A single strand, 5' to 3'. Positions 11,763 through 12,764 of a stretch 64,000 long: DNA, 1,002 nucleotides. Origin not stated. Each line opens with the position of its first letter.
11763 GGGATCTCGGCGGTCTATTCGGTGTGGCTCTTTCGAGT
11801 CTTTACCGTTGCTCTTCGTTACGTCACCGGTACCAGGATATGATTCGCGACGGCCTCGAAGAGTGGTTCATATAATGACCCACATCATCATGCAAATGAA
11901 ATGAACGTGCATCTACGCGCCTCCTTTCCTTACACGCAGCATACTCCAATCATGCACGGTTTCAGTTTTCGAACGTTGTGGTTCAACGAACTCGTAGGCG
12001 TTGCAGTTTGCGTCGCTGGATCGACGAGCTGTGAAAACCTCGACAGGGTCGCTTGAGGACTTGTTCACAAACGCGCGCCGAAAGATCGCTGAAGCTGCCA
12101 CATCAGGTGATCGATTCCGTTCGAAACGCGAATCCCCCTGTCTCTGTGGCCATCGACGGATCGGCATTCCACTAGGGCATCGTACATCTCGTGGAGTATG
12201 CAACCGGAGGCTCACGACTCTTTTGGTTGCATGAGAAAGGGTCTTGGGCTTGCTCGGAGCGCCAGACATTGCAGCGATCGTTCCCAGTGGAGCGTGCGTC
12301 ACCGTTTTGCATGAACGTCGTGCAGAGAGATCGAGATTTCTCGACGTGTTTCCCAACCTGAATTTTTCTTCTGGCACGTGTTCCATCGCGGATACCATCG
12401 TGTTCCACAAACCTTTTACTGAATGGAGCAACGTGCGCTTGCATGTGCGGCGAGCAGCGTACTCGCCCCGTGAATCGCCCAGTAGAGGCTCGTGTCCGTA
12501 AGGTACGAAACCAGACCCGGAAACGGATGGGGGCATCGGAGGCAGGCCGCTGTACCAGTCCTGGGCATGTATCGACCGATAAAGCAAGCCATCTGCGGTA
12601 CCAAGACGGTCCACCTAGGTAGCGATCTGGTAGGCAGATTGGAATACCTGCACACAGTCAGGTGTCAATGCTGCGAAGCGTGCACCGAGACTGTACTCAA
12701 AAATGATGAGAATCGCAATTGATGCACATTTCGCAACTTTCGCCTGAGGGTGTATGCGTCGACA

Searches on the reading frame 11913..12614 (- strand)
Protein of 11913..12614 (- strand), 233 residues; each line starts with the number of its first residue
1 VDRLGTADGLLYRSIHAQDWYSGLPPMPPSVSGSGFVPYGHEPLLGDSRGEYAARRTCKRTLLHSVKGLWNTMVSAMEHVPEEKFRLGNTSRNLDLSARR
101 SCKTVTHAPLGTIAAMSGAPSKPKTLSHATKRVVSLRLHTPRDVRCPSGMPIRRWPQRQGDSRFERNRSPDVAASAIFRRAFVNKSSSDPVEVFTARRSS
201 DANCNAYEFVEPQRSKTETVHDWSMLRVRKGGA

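Call 64: search_protein_families(library=pfam, proteins=[window:11913-12614:-], max_evalue=0.1)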
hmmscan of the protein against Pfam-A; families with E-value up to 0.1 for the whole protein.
window:11913-12614:- (233 aa): 0 families

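Call 69: search_protein_representatives(protein=window:11913-12614:-)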
Query: 233 residues. Proteins with E-value up to 0.001 (for the whole library): 103; up to 1e-10: 18; up to 1e-30: 1. The best 103 are listed.
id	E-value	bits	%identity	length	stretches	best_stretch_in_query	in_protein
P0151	2.1e-133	459.3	99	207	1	27-233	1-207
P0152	1.4e-17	80.3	42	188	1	8-118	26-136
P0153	1.3e-16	77.1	45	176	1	8-119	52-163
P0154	3.6e-15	72.5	39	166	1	8-135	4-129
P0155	1.2e-14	70.8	38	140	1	28-162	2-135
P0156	1.7e-14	70.3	40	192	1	9-129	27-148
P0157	2.8e-14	69.5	34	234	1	9-193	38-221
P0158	2.8e-14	69.5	41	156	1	3-116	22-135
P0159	1.7e-13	66.9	43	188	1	9-118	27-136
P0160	1.9e-13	66.8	38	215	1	8-118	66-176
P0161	2.0e-13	66.8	41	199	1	11-125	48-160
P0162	6.7e-13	65.0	44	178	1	8-117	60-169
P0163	1.3e-12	64.1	38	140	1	9-144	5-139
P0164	3.3e-11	59.5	34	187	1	9-167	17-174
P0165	5.6e-11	58.7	44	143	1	30-117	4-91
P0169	4.3e-10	55.8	39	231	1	5-123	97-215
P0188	5.0e-07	45.8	42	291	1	5-95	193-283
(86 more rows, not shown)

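Call 71: list_cluster_members(proteins=[P0152, P0153, P0154, P0155, P0156, P0157, P0158, P0160, P0169, P0188])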
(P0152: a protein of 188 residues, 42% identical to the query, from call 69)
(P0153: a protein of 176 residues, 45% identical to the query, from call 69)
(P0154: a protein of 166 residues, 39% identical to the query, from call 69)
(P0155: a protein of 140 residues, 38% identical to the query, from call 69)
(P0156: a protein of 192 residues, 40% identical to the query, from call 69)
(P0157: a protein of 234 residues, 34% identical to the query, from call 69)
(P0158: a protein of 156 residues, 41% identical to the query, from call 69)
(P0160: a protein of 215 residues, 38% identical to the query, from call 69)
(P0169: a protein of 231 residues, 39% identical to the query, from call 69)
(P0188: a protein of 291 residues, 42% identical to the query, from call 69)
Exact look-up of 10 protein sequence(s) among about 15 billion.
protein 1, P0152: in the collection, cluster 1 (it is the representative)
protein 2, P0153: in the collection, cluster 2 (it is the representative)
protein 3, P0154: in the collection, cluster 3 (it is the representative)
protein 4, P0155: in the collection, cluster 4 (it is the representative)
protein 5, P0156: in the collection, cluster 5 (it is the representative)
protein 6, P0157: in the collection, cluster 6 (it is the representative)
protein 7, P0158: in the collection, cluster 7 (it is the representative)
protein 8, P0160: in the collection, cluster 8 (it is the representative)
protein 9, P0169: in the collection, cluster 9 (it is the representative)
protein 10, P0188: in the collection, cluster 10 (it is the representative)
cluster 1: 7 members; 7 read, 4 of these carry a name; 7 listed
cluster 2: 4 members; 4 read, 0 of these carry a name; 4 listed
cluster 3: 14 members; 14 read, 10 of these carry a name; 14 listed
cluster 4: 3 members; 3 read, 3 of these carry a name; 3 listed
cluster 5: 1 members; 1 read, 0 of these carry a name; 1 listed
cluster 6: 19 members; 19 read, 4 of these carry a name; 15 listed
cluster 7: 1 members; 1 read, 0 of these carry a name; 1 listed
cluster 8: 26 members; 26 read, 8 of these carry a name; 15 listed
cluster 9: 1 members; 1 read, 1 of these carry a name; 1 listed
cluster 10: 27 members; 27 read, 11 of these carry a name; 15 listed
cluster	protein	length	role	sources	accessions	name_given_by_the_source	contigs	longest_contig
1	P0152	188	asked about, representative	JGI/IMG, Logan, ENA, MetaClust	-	hypothetical protein | \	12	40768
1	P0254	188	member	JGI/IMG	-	hypothetical protein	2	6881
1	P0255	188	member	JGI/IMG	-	hypothetical protein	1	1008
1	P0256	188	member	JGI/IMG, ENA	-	hypothetical protein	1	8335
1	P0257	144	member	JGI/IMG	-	-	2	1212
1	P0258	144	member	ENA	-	-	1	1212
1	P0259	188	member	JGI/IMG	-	-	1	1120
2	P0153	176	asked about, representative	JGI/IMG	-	-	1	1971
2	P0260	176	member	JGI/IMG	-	-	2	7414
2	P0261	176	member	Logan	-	-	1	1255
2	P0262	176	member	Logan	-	-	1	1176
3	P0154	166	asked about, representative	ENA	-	-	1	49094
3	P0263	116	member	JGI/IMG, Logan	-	hypothetical protein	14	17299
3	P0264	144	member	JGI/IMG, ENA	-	hypothetical protein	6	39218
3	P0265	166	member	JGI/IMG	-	hypothetical protein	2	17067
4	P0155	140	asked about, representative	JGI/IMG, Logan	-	hypothetical protein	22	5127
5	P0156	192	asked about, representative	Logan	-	-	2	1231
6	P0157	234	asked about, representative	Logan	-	-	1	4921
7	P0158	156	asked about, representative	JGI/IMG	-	-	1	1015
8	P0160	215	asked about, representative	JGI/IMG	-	-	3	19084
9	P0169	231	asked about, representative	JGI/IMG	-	hypothetical protein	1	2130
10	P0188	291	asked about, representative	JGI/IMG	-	-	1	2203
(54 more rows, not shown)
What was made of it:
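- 103 ORF clusters relate to one copy's ORF, including CYME_CMT320C on chromosome 20 (calls 69, 71).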

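Call 72: find_encoding_contigs(protein=P0152, flank=10000, max_places=2)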
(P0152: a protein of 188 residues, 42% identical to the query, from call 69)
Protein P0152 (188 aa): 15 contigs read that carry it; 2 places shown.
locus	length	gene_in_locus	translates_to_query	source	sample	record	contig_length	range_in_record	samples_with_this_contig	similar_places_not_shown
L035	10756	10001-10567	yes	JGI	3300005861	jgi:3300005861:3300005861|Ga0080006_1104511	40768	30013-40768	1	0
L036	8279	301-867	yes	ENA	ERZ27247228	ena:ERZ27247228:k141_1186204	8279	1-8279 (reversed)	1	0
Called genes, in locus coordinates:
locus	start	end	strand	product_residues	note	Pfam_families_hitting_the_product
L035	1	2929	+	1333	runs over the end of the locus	PF13191:AAA_16 (faint), PF00004:AAA, PF07728:AAA_5 (faint), PF20720:nSTAND3 (faint), PF17862:AAA_lid_3, PF00439:Bromodomain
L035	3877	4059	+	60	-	-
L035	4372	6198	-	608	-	PF13418:Beta-prop_TYW4 (faint), PF24681:Kelch_KLHDC2_KLHL20_DRC7, PF24981:Beta-prop_ATRN-LZTR1, PF13415:Beta-prop_FBX42, PF13854:Kelch_HCF (weak), PF24681:Kelch_KLHDC2_KLHL20_DRC7, PF13415:Beta-prop_FBX42, PF24681:Kelch_KLHDC2_KLHL20_DRC7 (weak), +2 more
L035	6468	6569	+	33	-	-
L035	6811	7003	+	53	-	-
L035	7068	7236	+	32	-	-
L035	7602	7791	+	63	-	-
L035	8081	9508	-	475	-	PF12265:CAF1C_H4-bd, PF24807:WD40_CDC20-Fz, PF23775:Beta-prop_RIG_2nd, PF24796:WDR55, PF25175:Beta-prop_WDR5, PF23381:Beta-prop_IFT122_1st, PF23609:Beta-prop_EIPR1, PF25173:Beta-prop_WDR3_1st, +9 more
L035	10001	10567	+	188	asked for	-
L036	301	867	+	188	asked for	-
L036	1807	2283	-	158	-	PF02580:Tyr_Deacylase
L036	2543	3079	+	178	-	PF10502:Peptidase_S26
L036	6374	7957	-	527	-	PF23310:TPR_27 (faint), PF08238:Sel1 (faint)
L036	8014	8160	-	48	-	-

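Call 73: find_encoding_contigs(protein=P0154, flank=10000, max_places=2)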
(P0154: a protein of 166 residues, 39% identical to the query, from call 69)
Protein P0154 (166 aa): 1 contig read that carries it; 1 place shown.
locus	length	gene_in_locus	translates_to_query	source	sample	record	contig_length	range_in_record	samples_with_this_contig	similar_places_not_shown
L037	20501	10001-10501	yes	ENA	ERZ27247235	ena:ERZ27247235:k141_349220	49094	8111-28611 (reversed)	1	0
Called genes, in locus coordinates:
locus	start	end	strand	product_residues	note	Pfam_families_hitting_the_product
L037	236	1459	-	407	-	PF00294:PfkB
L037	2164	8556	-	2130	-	PF02145:Rap_GAP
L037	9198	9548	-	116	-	-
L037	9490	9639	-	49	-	-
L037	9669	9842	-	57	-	-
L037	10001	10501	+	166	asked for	-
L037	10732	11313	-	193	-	-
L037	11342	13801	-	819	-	PF02386:TrkH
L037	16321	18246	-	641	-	PF01501:Glyco_transf_8 (faint)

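Call 85: find_encoding_contigs(protein=P0160, flank=10000, max_places=2)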
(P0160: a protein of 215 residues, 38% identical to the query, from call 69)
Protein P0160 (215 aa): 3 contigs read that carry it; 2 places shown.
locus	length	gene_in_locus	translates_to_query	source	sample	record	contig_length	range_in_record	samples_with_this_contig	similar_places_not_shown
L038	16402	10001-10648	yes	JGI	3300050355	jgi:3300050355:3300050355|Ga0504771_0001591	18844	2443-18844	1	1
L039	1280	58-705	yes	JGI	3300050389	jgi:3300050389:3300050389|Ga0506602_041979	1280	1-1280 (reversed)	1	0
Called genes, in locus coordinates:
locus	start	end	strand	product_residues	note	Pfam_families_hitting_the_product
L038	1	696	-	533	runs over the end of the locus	PF12894:ANAPC4_WD40 (faint), PF25460:Beta-prop_Aladin, PF00400:WD40 (faint), PF23381:Beta-prop_IFT122_1st (weak), PF25174:Beta-prop_THOC3, PF25175:Beta-prop_WDR5 (weak)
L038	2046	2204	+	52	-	-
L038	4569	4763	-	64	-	-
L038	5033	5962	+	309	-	-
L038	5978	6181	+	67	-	-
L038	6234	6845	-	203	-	-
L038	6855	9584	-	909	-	PF01388:ARID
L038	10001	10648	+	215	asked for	-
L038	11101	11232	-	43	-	-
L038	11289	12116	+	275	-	PF12046:CCB1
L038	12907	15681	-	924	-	PF01436:NHL (faint)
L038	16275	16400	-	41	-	?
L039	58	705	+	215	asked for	-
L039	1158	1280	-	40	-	?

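Call 86: find_encoding_contigs(protein=P0157, flank=10000, max_places=2)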
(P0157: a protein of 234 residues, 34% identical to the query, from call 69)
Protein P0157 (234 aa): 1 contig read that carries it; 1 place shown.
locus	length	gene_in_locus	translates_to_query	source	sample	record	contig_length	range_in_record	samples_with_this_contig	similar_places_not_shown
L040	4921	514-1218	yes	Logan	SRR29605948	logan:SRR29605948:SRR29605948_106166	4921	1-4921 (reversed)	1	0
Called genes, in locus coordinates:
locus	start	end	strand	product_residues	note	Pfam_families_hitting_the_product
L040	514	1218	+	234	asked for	-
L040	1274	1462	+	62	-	-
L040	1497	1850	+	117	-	-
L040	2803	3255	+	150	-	-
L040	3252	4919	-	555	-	?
